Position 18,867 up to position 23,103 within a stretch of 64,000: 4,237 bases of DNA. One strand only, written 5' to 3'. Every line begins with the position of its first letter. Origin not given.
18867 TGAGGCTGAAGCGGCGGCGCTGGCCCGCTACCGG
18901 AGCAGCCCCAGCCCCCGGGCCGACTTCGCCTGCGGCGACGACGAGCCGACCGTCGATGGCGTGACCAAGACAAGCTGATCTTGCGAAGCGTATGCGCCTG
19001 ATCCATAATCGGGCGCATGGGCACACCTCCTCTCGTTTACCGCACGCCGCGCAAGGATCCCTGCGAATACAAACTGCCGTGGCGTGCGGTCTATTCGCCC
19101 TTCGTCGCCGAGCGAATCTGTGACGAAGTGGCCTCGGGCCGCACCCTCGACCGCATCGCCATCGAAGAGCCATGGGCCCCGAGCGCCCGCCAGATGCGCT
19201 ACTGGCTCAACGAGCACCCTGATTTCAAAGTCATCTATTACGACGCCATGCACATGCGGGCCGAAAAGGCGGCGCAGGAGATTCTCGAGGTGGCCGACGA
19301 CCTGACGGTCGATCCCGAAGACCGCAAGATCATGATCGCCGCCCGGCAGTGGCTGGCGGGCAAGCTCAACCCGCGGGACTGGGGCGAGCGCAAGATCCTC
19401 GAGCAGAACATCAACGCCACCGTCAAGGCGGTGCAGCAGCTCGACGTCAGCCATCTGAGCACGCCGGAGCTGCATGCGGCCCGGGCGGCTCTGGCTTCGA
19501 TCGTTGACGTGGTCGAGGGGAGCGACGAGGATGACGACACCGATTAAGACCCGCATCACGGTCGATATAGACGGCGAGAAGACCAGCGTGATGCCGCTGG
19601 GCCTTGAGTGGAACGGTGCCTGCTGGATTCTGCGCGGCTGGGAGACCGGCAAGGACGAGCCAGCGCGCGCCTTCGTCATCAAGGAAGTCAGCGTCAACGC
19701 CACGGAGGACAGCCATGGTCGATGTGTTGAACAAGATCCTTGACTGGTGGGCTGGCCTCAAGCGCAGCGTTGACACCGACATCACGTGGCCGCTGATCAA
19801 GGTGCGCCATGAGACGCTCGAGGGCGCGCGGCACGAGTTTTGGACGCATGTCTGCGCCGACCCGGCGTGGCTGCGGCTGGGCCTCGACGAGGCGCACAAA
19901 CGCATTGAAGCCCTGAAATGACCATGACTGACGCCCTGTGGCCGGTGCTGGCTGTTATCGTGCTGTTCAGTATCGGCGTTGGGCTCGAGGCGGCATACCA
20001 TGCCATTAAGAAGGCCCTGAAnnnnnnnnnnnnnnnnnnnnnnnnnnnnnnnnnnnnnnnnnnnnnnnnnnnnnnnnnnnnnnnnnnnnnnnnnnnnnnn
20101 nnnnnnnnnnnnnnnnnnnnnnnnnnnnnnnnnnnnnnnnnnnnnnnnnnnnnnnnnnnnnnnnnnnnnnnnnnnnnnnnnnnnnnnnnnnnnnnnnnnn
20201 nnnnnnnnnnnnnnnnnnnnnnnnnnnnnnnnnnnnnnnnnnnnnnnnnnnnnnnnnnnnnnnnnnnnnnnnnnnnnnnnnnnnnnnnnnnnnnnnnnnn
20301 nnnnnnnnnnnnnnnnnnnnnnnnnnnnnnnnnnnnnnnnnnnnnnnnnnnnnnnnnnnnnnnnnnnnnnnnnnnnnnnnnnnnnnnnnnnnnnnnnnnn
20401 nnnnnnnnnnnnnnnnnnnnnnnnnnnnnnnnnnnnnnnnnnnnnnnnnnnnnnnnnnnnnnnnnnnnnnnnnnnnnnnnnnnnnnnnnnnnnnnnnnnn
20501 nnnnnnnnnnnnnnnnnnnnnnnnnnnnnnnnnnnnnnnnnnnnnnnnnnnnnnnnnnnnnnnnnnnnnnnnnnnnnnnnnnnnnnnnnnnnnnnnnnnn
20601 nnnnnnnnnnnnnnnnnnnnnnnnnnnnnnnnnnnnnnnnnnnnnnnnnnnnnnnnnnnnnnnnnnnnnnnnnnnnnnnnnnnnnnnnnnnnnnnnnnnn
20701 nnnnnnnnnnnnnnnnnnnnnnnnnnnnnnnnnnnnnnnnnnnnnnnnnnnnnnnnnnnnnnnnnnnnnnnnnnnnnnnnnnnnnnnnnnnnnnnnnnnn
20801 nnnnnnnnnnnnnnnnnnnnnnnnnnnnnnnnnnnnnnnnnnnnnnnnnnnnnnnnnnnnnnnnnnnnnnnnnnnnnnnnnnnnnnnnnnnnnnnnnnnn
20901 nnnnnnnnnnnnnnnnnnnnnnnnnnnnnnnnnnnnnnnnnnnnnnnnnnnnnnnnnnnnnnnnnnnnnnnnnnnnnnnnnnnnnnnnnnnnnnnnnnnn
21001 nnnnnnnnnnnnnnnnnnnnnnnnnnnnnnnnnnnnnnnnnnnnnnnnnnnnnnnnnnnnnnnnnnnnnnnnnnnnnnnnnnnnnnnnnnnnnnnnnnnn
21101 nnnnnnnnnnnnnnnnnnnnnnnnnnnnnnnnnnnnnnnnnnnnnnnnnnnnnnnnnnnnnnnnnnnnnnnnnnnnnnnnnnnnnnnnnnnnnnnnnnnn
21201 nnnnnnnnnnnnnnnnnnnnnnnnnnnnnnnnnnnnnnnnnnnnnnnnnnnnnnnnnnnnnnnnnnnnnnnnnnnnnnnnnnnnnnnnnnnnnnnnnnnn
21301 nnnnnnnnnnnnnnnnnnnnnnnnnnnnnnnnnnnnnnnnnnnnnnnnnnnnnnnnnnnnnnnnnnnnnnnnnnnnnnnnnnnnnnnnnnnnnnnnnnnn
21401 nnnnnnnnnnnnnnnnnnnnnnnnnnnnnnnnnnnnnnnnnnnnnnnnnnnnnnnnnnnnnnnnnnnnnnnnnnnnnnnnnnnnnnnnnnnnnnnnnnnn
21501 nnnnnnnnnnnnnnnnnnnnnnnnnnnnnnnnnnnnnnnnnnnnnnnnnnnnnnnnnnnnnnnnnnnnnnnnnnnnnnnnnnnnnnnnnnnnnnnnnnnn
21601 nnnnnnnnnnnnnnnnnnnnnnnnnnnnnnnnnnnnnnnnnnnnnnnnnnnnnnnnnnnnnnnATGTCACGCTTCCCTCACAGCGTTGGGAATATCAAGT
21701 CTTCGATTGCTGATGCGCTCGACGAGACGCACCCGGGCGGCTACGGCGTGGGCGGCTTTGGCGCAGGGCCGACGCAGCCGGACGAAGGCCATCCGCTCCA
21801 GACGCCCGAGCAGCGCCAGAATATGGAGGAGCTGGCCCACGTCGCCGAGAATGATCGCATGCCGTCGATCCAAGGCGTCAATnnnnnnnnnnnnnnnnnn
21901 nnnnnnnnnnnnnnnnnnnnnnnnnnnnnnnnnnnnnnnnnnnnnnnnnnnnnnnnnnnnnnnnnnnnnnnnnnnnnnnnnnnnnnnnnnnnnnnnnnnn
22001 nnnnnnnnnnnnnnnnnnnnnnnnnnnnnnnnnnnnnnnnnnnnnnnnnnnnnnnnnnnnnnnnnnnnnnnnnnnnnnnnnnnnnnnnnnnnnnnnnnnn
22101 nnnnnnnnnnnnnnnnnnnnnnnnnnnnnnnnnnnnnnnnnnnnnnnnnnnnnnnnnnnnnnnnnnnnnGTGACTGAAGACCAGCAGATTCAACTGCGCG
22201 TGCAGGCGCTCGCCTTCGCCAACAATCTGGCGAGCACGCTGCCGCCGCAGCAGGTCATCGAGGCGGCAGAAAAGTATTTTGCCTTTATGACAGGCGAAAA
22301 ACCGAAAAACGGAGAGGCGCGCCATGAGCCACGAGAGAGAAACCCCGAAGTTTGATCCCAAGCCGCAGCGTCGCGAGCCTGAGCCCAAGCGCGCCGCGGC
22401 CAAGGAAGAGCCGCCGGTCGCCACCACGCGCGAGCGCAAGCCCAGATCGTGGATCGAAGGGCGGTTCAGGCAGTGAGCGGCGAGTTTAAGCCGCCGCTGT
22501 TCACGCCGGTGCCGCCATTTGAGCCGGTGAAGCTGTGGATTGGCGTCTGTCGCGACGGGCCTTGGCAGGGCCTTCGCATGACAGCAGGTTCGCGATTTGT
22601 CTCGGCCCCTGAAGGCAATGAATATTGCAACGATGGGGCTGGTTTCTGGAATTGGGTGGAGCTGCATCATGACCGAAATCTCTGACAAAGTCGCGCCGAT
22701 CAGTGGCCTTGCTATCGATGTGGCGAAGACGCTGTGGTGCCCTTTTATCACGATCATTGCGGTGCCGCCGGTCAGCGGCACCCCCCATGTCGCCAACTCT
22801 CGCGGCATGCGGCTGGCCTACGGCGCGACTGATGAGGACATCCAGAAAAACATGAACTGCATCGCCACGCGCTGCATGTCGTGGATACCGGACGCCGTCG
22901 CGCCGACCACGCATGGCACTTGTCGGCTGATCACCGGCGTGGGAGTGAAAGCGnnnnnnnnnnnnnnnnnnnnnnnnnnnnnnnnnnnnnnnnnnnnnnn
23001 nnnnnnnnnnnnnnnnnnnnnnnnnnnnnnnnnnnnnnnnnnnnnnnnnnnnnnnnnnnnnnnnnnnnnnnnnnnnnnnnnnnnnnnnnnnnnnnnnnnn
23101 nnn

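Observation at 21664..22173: DUF2829 / Tad2-like domain protein directly after the large terminase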

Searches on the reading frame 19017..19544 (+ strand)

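Call 11: search_protein_families(library=phrogs, proteins=[window:19017-19544:+], max_evalue=0.00001)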
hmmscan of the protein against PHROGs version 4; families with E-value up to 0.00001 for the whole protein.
window:19017-19544:+ (176 aa): 1 family
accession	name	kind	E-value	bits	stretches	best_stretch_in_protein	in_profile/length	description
phrog_1482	-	head and packaging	4.3e-22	79.3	1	24-140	13-131/147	terminase small subunit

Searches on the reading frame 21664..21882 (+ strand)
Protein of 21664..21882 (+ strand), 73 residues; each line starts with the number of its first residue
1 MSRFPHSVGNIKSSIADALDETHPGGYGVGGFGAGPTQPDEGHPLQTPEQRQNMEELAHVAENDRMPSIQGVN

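Call 40: search_protein_representatives(alignment_id=A3)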
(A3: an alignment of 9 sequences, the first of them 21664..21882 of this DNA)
Query: 9 sequences, 115 profile positions. Proteins with E-value up to 0.001 (for the whole library): 4; up to 1e-10: 4; up to 1e-30: 1. The best 4 are listed.
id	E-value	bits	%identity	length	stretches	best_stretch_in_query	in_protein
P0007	2.7e-32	128.2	-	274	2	1-111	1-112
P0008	6.7e-30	120.5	-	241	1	1-115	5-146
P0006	5.2e-23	98.3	-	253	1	11-101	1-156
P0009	6.2e-22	94.8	-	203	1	2-101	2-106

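Call 66: search_protein_families(library=pfam, proteins=[window:21664-21882:+], max_evalue=10)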
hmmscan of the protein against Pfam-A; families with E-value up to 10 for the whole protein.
window:21664-21882:+ (73 aa): 0 families

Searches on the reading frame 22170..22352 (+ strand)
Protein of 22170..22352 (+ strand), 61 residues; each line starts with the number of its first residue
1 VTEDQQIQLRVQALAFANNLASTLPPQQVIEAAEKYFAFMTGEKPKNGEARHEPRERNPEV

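Call 3: search_protein_families(library=pfam, proteins=[window:22170-22352:+], max_evalue=0.01)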
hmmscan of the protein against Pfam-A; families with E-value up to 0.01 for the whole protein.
window:22170-22352:+ (61 aa): 0 families

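Call 4: search_protein_families(library=phrogs, proteins=[window:22170-22352:+], max_evalue=0.01)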
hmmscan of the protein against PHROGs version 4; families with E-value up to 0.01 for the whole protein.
window:22170-22352:+ (61 aa): 0 families

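Call 66: search_protein_families(library=pfam, proteins=[window:22170-22352:+], max_evalue=10)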
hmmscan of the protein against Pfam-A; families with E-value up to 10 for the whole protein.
window:22170-22352:+ (61 aa): 0 families

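Call 71: search_protein_families(library=ncbifam, proteins=[window:22170-22352:+], max_evalue=0.01)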
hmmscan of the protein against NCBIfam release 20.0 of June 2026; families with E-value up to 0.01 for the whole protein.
window:22170-22352:+ (61 aa): 0 families

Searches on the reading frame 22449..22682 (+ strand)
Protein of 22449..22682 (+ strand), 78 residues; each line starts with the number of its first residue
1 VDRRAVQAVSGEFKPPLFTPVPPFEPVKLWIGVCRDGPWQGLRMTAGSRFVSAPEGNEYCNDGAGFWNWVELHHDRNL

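Call 66: search_protein_families(library=pfam, proteins=[window:22449-22682:+], max_evalue=10)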
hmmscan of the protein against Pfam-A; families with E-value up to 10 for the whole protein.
window:22449-22682:+ (78 aa): 0 families

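Call 71: search_protein_families(library=ncbifam, proteins=[window:22449-22682:+], max_evalue=0.01)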
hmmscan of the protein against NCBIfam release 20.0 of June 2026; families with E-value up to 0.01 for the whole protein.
window:22449-22682:+ (78 aa): 0 families

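Call 85: search_protein_families(library=pfam, proteins=[window:22473-22682:+], max_evalue=0.001)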
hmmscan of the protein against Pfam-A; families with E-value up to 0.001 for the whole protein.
window:22473-22682:+ (70 aa): 0 families

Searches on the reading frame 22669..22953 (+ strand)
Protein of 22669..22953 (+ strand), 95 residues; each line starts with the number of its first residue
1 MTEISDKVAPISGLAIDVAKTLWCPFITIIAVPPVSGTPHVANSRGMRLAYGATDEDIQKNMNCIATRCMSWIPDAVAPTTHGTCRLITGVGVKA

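Call 85: search_protein_families(library=pfam, proteins=[window:22669-22953:+], max_evalue=0.001)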
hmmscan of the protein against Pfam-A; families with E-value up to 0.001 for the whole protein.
window:22669-22953:+ (95 aa): 0 families
